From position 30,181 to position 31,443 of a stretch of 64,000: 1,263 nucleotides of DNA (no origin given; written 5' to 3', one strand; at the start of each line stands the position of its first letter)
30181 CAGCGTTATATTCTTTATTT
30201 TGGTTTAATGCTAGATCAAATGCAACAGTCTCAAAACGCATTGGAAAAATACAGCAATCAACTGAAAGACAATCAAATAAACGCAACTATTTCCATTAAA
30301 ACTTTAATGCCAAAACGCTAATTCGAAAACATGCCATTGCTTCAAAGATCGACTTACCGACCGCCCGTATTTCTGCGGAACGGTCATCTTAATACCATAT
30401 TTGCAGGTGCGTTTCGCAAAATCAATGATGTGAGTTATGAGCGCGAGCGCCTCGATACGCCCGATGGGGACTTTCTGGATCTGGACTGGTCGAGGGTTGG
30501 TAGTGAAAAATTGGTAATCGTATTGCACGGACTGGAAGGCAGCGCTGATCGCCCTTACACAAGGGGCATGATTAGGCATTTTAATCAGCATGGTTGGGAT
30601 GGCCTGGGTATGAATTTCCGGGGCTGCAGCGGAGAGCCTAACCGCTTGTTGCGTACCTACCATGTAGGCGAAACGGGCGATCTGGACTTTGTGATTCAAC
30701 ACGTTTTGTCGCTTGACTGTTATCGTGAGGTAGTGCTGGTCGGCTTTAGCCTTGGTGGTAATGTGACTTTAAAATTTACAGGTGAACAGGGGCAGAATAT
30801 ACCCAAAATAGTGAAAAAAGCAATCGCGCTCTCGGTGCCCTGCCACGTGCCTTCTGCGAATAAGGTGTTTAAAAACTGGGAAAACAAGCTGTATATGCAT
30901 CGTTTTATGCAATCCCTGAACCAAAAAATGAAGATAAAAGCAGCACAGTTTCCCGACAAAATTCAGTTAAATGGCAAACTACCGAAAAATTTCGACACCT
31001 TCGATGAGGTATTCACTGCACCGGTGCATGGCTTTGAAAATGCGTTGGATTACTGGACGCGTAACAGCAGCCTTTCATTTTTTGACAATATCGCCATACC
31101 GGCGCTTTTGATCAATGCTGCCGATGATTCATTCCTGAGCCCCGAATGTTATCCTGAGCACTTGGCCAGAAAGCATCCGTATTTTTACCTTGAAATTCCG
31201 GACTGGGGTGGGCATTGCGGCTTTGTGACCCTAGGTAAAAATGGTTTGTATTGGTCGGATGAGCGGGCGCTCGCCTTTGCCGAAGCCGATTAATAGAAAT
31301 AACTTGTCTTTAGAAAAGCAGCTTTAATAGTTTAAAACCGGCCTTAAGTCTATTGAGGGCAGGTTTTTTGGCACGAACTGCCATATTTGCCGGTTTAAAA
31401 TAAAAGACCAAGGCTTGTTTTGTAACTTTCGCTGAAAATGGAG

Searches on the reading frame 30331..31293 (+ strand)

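Call 48: search_protein_families(library=pfam, proteins=[window:30331-31293:+], max_evalue=0.001)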
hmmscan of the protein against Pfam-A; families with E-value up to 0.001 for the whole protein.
window:30331-31293:+ (320 aa): 3 families
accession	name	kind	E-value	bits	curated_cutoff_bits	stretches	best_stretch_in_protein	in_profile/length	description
PF00561.26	Abhydrolase_1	-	1.8e-18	67.6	25.8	1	61-293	2-237/245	alpha/beta hydrolase fold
PF12146.15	Hydrolase_4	-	1.9e-08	34.3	27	1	59-204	4-141/239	Serine aminopeptidase, S33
PF12697.13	Abhydrolase_6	-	3.1e-05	25.2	26.3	1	62-298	1-207/217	Alpha/beta hydrolase family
